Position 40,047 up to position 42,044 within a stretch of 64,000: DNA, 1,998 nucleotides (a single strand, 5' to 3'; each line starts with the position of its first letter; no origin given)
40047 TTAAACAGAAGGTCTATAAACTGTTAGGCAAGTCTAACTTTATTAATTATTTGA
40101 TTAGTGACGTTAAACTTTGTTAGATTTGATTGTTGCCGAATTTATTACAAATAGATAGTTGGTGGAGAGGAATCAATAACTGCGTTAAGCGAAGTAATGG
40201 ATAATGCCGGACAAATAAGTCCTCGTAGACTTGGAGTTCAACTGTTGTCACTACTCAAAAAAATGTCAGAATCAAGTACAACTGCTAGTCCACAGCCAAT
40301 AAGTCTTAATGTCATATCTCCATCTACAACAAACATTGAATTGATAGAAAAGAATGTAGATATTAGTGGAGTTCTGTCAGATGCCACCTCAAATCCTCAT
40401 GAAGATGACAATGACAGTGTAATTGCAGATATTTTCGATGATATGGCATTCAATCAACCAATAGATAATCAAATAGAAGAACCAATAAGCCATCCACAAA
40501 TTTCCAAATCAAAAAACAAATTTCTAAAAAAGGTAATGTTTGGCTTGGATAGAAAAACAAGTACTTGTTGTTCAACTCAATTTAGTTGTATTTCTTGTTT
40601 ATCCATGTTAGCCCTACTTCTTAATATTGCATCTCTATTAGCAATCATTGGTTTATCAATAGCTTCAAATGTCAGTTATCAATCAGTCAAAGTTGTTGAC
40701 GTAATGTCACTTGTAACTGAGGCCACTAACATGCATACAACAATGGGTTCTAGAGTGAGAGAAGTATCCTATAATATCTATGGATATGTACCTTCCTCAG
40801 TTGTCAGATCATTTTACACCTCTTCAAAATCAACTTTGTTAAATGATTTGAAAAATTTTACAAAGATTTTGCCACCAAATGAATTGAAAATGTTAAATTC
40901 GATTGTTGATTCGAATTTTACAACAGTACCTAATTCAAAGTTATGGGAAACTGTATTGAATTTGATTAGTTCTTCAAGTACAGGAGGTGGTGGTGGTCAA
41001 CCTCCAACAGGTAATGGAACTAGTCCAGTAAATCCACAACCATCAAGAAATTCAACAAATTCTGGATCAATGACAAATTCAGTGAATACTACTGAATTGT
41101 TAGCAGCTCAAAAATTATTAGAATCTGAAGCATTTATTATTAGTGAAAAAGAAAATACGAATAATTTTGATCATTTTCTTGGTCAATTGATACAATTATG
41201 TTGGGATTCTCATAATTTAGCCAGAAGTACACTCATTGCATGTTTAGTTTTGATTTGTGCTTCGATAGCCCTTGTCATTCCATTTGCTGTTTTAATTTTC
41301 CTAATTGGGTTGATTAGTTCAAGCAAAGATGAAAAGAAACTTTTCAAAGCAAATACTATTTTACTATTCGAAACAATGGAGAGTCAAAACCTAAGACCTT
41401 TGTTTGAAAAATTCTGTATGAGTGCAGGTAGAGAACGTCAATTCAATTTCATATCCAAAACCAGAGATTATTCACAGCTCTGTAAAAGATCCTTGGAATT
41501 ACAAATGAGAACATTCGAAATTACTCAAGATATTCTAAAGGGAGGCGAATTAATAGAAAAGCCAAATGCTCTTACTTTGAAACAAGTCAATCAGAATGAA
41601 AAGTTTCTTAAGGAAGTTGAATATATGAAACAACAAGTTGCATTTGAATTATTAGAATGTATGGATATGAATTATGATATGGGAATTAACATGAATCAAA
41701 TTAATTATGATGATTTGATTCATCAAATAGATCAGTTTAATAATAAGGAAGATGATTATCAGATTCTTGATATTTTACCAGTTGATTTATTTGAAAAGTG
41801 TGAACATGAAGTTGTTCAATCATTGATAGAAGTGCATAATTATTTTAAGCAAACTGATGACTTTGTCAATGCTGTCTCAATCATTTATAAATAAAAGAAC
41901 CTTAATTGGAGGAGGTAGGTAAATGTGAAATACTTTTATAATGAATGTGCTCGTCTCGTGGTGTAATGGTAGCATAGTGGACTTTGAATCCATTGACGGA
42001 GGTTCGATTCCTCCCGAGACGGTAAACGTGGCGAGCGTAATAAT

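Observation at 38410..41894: Head-to-head pair of paralogous two-TM receptors with divergent RGS-like domains sharing a bidirectional promoter of about 330 bp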

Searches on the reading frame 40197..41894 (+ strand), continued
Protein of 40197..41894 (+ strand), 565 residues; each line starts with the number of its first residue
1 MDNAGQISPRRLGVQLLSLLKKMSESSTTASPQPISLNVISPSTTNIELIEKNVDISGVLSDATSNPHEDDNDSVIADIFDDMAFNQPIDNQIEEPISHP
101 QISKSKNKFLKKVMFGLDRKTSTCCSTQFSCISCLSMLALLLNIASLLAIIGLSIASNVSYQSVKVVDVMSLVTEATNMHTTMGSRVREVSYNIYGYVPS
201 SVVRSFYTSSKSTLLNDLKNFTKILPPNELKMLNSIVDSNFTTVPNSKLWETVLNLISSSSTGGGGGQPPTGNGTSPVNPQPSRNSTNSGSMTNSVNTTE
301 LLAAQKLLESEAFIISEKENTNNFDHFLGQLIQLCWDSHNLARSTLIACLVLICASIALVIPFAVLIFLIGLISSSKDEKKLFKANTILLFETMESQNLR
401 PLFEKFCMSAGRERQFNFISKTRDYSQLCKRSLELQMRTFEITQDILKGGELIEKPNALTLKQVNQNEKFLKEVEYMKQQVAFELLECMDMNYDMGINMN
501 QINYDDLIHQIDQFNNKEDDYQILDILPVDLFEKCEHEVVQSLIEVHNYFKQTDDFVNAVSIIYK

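Call 45: fold_search(model_id=the predicted structure, library=pdb)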
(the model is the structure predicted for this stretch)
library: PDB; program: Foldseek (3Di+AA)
matches with E <= 10: 167; with E <= 0.001: 0
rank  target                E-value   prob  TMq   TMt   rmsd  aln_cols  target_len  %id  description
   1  7wf6                  1.3e-02  1.00  0.21  0.72   4.7       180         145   11  Crystal structure of SNX13 RGS domain (released 2022-10-26)
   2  7p5c_A                3.8e-01  0.21  0.12  0.16  57.0       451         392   12  Cryo-EM structure of human TTYH3 in Ca2+ and GDN (released 2021-08-11)
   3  9cpb_5T               8.8e-01  0.18  0.13  0.20  31.0       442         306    9  Atomic model of bovine Fallopian tube cilia doublet microtubule (48-nm periodicity) (released 2024-10-30)
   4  7ux1_A                9.7e-01  0.08  0.11  0.09  37.3       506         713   11  EcMscK in an Open Conformation (released 2022-11-23)
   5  7p54_A                1.2e+00  0.09  0.11  0.15  58.8       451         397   11  Cryo-EM structure of human TTYH2 in GDN (released 2021-08-11)
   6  8otz_Ct               1.4e+00  0.11  0.14  0.18  32.0       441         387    9  48-nm repeat of the native axonemal doublet microtubule from bovine sperm (released 2023-11-22)
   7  8otz_C1               1.7e+00  0.13  0.12  0.20  30.4       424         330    7  48-nm repeat of the native axonemal doublet microtubule from bovine sperm (released 2023-11-22)
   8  8otz_Cu               1.9e+00  0.12  0.14  0.19  30.8       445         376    8  48-nm repeat of the native axonemal doublet microtubule from bovine sperm (released 2023-11-22)
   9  8iyj_W4               2.1e+00  0.07  0.09  0.14  46.4       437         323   10  Cryo-EM structure of the 48-nm repeat doublet microtubule from mouse sperm (released 2023-07-05)
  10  3lxt_A                2.3e+00  0.21  0.10  0.22  12.1       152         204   13  Crystal structure of Glutathione S Transferase from Pseudomonas fluorescens (released 2010-03-09)
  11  8i7r_D3               2.3e+00  0.07  0.12  0.15  69.4       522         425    9  In situ structure of axonemal doublet microtubules in mouse sperm with 48-nm repeat (released 2023-10-11)
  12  3m0f_B                2.4e+00  0.20  0.10  0.23  12.1       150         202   13  Crystal structure of Glutathione S Transferase in complex with glutathione from Pseudomonas fluorescens (released 2010-03-16)
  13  6rrc_A                2.4e+00  0.15  0.15  0.25  49.8       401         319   12  Crystal structure of the N-terminal region of human cohesin subunit STAG1 in complex with RAD21 peptide (released 2019-06-19)
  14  6rrc_C                2.4e+00  0.13  0.15  0.23  51.5       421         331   13  Crystal structure of the N-terminal region of human cohesin subunit STAG1 in complex with RAD21 peptide (released 2019-06-19)
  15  8to0_D                2.5e+00  0.07  0.10  0.16  53.4       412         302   12  48-nm repeating structure of doublets from mouse sperm flagella (released 2023-11-01)
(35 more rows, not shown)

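Call 62: list_cluster_members(proteins=[P0054, P0045, P0019, P0047, P0008, P0011, P0012, P0013, P0014, P0017])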
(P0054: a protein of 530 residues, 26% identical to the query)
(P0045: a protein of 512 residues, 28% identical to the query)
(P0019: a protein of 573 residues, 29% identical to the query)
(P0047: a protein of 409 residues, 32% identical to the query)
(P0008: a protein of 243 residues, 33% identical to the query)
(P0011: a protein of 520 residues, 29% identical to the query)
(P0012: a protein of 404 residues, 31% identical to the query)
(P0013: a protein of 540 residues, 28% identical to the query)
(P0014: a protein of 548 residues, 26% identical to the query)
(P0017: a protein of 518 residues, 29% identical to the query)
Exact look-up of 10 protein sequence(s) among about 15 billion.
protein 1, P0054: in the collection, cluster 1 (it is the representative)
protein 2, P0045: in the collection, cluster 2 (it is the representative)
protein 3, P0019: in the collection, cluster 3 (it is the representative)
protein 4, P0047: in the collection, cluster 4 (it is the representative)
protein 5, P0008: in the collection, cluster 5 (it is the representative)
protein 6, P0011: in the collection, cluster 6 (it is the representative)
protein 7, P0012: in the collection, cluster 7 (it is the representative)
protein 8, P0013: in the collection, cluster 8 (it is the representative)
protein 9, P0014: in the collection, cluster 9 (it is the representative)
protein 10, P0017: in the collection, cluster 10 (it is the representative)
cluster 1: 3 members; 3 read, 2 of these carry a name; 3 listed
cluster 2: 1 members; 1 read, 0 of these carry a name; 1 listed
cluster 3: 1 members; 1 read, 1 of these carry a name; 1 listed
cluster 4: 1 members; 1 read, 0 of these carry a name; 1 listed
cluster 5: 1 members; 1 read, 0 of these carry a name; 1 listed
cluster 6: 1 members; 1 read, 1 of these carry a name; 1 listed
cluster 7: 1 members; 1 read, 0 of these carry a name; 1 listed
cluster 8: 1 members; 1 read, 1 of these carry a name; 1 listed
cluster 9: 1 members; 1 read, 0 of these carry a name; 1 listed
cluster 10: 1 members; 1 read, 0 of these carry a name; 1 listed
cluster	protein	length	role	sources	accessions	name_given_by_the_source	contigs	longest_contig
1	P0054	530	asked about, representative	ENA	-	-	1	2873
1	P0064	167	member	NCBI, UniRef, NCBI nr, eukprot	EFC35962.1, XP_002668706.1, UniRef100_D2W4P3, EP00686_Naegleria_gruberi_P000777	predicted protein [Naegleria gruberi] | Predicted protein n=1 Tax=Naegleria gruberi TaxID=5762 RepID=D2W4P3_NAEGR | uncharacterized protein NAEGRDRAFT_76378 [Naegleria gruberi]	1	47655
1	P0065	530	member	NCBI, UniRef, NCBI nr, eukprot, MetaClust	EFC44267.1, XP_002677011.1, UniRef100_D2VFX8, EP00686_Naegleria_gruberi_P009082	hypothetical protein NAEGRDRAFT_58095 [Naegleria gruberi] | RGS domain-containing protein n=1 Tax=Naegleria gruberi TaxID=5762 RepID=D2VFX8_NAEGR | uncharacterized protein NAEGRDRAFT_58095 [Naegleria gruberi]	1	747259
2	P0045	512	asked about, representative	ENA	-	-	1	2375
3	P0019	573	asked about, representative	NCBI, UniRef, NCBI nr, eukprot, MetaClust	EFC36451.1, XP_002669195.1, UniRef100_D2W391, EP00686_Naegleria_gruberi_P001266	RGS domain-containing protein [Naegleria gruberi] | RGS domain-containing protein n=1 Tax=Naegleria gruberi TaxID=5762 RepID=D2W391_NAEGR | XP_002669195.1 RGS domain-containing protein [Naegleria gruberi strain NEG-M]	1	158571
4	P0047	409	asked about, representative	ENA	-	-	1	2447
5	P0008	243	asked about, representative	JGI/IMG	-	-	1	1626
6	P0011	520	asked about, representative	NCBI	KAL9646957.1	hypothetical protein ABK040_013815 [Willaertia magna]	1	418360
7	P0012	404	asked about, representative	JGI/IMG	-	-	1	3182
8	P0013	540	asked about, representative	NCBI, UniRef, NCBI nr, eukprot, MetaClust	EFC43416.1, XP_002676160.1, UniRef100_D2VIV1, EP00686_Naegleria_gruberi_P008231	predicted protein [Naegleria gruberi] | Predicted protein n=1 Tax=Naegleria gruberi TaxID=5762 RepID=D2VIV1_NAEGR | uncharacterized protein NAEGRDRAFT_68810 [Naegleria gruberi]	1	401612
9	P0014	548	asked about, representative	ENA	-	-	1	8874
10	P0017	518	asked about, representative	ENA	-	-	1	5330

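Call 63: find_encoding_contigs(protein=P0006, flank=6000, max_places=2)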
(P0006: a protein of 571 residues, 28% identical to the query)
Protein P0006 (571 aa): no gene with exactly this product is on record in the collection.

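Call 64: find_encoding_contigs(protein=P0005, flank=6000, max_places=2)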
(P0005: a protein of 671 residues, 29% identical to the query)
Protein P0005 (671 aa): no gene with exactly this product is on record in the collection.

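Call 65: find_encoding_contigs(protein=P0054, flank=6000, max_places=3)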
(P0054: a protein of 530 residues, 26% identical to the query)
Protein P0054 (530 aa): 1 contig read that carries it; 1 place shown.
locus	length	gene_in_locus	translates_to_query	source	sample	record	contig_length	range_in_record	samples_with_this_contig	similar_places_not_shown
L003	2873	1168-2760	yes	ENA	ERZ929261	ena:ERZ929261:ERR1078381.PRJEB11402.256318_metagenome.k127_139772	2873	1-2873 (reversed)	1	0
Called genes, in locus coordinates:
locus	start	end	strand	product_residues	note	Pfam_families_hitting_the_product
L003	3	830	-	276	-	?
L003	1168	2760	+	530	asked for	-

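Call 66: find_encoding_contigs(protein=P0007, flank=6000, max_places=3)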
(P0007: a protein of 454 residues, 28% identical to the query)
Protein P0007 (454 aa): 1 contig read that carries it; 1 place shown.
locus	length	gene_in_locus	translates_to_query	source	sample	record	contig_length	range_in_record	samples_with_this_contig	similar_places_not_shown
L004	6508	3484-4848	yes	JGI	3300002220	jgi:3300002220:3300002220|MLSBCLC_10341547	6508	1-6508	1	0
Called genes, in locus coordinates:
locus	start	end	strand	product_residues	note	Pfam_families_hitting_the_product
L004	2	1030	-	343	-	?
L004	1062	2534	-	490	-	PF00339:Arrestin_N (weak), PF02752:Arrestin_C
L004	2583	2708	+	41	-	-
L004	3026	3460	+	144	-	-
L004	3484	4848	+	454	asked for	-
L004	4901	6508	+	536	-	?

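Call 67: find_encoding_contigs(protein=P0014, flank=6000, max_places=3)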
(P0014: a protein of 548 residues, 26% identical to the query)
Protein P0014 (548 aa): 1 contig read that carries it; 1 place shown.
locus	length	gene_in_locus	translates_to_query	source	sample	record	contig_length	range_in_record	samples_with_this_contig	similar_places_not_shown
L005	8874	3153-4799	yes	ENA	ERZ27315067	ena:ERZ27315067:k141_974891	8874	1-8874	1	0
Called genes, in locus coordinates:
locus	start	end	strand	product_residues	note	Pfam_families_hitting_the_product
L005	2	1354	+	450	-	?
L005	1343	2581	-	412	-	-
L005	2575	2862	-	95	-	-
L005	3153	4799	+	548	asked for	-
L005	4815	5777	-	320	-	-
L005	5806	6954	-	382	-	PF23609:Beta-prop_EIPR1, PF24807:WD40_CDC20-Fz, PF24796:WDR55, PF23414:Beta-prop_EML_2, PF25173:Beta-prop_WDR3_1st, PF23381:Beta-prop_IFT122_1st, PF25174:Beta-prop_THOC3, PF24817:WD40_WDHD1_1st, +14 more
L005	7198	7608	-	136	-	PF03031:NIF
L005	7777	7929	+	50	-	-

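Call 80: search_protein_families(library=pfam, proteins=[P0054, P0006], max_evalue=10)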
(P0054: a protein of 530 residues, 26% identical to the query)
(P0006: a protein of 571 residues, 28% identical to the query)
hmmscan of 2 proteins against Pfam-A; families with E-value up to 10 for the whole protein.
P0054 (530 aa): 2 families
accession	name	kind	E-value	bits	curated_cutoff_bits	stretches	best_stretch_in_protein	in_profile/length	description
PF00615.24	RGS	-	0.00032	21.5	23.9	2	315-383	6-73/117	Regulator of G protein signaling domain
PF06424.17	PRP1_N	-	0.25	12.2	22.4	1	384-452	44-107/144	PRP1 splicing factor, N-terminal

P0006 (571 aa): 1 family
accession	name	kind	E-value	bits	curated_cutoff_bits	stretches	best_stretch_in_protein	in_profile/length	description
PF17898.6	GerD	-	0.099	13.1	29.5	1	354-403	38-87/114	Spore germination GerD central core domain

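Call 88: find_encoding_contigs(protein=P0022, flank=5000, max_places=2)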
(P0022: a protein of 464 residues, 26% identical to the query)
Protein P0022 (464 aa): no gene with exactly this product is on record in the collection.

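Call 89: find_encoding_contigs(protein=P0034, flank=5000, max_places=2)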
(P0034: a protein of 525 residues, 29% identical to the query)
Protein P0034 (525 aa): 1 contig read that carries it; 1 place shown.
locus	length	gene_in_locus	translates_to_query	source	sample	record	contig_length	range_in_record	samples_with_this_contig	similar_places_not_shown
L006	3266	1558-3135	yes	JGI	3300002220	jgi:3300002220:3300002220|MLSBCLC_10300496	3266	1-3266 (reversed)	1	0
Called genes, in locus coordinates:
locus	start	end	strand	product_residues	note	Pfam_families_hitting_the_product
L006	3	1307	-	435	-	?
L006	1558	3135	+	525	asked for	-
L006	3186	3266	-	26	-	?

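Call 90: find_encoding_contigs(protein=P0045, flank=5000, max_places=2)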
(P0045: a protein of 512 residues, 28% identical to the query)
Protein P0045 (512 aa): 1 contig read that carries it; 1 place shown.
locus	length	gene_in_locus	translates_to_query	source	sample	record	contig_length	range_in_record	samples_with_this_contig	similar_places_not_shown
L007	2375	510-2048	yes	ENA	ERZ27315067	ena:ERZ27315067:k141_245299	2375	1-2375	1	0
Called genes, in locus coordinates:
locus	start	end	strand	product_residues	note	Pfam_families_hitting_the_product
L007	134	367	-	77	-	-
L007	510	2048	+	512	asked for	-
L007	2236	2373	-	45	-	?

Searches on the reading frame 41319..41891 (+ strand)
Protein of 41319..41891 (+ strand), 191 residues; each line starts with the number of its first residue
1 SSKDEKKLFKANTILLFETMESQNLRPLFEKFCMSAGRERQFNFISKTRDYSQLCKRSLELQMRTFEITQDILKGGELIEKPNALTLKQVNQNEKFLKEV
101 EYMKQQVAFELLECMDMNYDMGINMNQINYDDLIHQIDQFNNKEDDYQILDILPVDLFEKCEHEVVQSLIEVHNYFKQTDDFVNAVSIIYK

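Call 10: search_solved_structures(query=window:41334-41891:+, max_evalue=10, show_alignments=2)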
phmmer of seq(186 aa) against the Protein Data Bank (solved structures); distinct sequences matched with E-value up to 10: 1.
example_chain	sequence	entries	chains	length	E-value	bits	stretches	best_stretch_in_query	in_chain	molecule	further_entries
4fye_A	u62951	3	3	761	4.9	10.2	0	106-159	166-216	SidF, inhibitor of growth family, member 3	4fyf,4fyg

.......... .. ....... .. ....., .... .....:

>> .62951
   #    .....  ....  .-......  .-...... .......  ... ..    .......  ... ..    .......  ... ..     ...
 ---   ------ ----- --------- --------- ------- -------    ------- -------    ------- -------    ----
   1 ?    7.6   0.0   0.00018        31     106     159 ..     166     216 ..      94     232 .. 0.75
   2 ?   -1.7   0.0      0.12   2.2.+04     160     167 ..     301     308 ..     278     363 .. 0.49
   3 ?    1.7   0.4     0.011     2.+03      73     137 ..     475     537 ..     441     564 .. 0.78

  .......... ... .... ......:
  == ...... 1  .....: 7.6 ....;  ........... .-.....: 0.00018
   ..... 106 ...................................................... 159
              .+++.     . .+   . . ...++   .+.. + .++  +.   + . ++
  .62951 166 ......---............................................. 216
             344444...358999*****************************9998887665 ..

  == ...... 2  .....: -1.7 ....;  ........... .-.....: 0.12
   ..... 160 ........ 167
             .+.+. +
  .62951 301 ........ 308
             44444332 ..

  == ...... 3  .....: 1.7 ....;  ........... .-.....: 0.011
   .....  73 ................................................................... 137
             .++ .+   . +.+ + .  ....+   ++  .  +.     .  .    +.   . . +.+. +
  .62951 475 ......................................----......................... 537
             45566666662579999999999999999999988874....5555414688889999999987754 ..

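Call 33: search_solved_structures(query=A2, max_evalue=1, show_alignments=2)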
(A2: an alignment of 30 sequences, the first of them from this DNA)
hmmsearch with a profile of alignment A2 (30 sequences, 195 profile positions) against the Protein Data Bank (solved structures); distinct sequences matched with E-value up to 1: 10.
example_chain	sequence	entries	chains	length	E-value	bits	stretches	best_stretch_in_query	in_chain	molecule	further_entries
4rgw_A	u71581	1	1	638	0.16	14.7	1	38-95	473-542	Transcription initiation factor TFIID subunit 1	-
6mzl_A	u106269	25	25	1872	0.24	14.1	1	38-94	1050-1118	Transcription initiation factor TFIID subunit 1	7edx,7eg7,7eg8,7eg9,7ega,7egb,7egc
6mzd_A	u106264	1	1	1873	0.24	14.1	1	38-94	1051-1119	Transcription initiation factor TFIID subunit 1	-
30ff_DA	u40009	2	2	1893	0.25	14.1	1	38-94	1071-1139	Transcription initiation factor TFIID subunit 1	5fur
7aor_l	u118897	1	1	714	0.53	13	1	90-152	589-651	mS52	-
6sg9_DE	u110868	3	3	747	0.54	13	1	89-153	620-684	mS52 | Mitochondrial SSU ribosomal protein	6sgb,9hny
6hiw_DE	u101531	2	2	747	0.54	13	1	89-153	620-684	mS52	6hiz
6hiv_DE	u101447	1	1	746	0.54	13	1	89-153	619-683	mS52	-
7pua_DE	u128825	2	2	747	0.55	13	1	89-153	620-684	mS52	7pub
2a72_A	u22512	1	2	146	0.59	12.8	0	108-141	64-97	Regulator of G-protein signalling 7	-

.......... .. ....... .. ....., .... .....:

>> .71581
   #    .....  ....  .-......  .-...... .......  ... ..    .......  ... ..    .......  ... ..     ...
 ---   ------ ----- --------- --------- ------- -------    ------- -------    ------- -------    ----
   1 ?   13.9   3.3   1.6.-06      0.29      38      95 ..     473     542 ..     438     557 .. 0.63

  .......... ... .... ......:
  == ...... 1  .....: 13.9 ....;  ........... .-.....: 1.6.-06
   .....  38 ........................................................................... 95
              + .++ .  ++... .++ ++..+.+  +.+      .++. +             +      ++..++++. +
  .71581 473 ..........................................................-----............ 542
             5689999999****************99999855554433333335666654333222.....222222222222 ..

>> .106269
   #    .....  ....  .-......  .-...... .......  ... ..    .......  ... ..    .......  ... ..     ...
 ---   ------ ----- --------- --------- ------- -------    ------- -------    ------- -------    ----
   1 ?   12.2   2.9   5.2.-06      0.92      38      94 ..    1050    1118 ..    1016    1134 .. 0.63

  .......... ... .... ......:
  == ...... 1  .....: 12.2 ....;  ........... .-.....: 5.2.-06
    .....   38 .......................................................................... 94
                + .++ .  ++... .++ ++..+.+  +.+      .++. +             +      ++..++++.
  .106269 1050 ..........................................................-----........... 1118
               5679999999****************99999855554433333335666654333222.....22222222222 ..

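Call 61: find_homologous_proteins(query=A2, max_evalue=0.001)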
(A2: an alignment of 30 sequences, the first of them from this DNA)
Query A2 (30 sequences): 2235 candidates shared short words with the query, none scored E <= 0.001.

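Call 80: search_protein_families(library=pfam, proteins=[window:41319-41891:+], max_evalue=10)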
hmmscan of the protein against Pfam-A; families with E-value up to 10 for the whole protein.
seq(191 aa): 1 family
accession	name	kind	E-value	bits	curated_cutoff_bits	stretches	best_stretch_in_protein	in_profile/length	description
PF08928.15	PoNi_N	-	0.00025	21.6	22.4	1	75-169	17-115/117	PoNe immunity protein (PoNi), N-terminal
